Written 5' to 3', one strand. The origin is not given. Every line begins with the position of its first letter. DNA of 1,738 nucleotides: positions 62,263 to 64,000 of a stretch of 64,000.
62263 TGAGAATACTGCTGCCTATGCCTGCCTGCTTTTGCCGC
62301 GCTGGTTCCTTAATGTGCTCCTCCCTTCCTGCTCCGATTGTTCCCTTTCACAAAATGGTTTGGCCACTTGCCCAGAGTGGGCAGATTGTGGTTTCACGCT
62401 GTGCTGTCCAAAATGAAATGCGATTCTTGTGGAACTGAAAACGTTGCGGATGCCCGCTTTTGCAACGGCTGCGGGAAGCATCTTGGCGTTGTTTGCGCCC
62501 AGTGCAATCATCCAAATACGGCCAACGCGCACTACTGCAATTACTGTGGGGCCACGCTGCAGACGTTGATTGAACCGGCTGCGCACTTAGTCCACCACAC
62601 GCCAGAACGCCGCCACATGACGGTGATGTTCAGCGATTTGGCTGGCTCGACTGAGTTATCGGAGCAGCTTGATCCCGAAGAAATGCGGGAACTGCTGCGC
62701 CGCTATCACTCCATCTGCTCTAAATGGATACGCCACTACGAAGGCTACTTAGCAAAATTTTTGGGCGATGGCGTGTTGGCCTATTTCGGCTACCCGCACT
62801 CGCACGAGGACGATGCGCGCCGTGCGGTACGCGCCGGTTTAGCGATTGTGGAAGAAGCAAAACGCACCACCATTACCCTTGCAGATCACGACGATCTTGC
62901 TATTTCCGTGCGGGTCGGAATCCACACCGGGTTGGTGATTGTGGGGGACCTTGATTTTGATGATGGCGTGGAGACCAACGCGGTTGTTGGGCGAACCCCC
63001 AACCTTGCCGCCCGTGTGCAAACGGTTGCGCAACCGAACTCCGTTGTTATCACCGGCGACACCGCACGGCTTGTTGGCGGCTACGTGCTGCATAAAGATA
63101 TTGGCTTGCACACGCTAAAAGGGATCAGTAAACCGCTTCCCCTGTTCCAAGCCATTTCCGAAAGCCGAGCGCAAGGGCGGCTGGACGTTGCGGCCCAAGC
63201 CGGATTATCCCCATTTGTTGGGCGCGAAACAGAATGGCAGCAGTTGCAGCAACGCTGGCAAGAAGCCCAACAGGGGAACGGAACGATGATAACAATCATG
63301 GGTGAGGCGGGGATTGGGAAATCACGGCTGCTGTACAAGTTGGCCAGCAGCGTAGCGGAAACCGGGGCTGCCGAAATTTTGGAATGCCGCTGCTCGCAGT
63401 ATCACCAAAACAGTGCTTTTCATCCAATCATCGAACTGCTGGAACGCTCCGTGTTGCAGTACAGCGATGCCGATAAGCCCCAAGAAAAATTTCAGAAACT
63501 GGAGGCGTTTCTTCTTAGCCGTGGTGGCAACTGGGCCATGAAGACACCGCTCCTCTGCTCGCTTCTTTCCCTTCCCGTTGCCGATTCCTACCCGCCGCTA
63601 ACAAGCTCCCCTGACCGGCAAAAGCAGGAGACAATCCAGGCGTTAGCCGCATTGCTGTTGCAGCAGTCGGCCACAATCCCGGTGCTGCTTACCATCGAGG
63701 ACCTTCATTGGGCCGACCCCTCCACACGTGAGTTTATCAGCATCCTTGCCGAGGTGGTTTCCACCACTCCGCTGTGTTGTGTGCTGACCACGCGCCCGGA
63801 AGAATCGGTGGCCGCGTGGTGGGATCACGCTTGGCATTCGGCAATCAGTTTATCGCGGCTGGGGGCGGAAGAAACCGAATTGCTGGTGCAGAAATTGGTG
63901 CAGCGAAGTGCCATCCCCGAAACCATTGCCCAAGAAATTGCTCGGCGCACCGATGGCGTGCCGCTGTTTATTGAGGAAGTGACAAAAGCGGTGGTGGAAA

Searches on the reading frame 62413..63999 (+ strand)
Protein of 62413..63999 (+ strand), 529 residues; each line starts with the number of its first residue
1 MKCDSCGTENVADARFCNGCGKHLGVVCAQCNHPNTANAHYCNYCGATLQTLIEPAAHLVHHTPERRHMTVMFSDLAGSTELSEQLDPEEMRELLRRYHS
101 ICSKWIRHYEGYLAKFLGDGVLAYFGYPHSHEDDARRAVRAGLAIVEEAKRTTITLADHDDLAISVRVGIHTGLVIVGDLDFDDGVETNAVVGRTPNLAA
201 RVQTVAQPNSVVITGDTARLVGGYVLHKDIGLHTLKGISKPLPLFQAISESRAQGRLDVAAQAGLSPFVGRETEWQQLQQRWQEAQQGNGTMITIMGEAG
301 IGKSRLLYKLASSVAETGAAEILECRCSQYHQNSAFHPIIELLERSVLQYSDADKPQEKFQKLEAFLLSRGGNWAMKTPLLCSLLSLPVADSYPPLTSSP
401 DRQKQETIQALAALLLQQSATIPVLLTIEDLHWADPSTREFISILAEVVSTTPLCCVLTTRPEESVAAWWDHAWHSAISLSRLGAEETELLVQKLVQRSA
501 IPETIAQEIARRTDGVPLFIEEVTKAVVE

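Call 5: search_protein_families(library=pfam, proteins=[window:62413-63999:+], max_evalue=0.01)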
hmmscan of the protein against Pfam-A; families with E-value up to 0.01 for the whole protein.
window:62413-63999:+ (529 aa): 12 families
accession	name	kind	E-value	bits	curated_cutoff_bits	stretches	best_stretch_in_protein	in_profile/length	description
PF13191.12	AAA_16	-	2.5e-26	93.6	32.6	1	267-455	1-165/167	AAA ATPase domain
PF00211.25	Guanylate_cyc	-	2.7e-21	76.4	21.9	1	67-222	7-156/183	Adenylate and Guanylate cyclase catalytic domain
PF13240.11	Zn_Ribbon_1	-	8.5e-10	38.6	25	2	2-24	1-23/23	zinc-ribbon domain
PF12773.13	DZR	-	2.3e-09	37.7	27.3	1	3-46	1-45/45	Double zinc ribbon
PF13401.12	AAA_22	-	8.1e-06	26.6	27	1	289-463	4-125/130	AAA domain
PF00931.28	NB-ARC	-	2.5e-05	24.1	23.5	0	272-318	2-46/248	NB-ARC domain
PF20703.3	nSTAND1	-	0.00029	21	27.1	1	268-463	16-162/379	Novel STAND NTPase 1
PF24463.1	DUF7577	-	0.00084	19.3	28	1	3-24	5-26/27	Domain of unknown function (DUF7577)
PF05729.18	NACHT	-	0.0012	19.2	26.7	1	293-356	3-71/167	NACHT domain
PF09334.17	tRNA-synt_1g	-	0.0053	16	20.1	1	26-107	137-219/391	tRNA synthetases class I (M)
PF13481.12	AAA_25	-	0.0098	16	27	0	289-319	32-61/195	AAA domain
PF10923.14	BrxC_BrxD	-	0.01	15.3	22.2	0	268-318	26-77/414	BREX system ATP-binding protein BrxC/D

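Call 6: search_protein_families(library=ncbifam, proteins=[window:62413-63999:+], max_evalue=0.01)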
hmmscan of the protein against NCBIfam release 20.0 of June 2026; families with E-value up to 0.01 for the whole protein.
window:62413-63999:+ (529 aa): 6 families
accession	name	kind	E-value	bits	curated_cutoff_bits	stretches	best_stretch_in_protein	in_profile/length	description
TIGR03903.1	TOMM_kin_cyc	equivalog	3.7e-93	313.3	705.75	1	64-529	283-739/1267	TOMM system kinase/cyclase fusion protein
NF058673.1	LipAdnlyCyLipJMY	equivalog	1.9e-12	46.6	800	1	63-239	290-441/449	bifunctional lipase/adenylate cyclase LipJ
NF011149.0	PRK14559.1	equivalog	8.2e-06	24.8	374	1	2-56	3-58/642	serine/threonine phosphatase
TIGR03420.1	DnaA_homol_Hda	equivalog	0.00026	20.6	194.8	1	258-329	7-78/226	DnaA regulatory inactivator Hda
TIGR02928.1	TIGR02928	subfamily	0.0048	15.8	181.3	0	268-330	17-85/366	orc1/cdc6 family replication initiation protein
NF009001.0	PRK12346.1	subfamily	0.0099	15.5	439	0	291-324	113-146/316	transaldolase A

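Call 8: search_protein_families(library=padloc, proteins=[window:62413-63999:+], max_evalue=0.01)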
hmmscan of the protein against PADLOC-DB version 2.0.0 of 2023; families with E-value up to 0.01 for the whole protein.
window:62413-63999:+ (529 aa): 10 families
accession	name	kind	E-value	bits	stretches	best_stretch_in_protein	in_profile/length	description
PDLC00734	PycC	-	7.3e-23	79.3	1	61-203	182-321/374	Pycsar cyclase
PDLC02367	PycC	-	8.8e-18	62.6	1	69-216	44-187/226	-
PDLC02370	PycC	-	6.7e-15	53.3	1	60-213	73-230/340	-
PDLC00766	PycC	-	1.1e-12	45.9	1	69-216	44-190/232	Pycsar cyclase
PDLC00764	PycC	-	7.8e-12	42.8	1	64-213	90-245/449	Pycsar cyclase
PDLC02369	PycC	-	9.8e-08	29.8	1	68-220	46-190/248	-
PDLC00767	PycC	-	1.7e-07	28.9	1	64-213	88-241/337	Pycsar cyclase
PDLC00763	PycC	-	9.6e-07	26.4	1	70-213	55-199/268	Pycsar cyclase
PDLC00761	PycC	-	1.8e-05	21.8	1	59-214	96-255/438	Pycsar cyclase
PDLC02366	PycC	-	0.00024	18.2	1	59-214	268-426/486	-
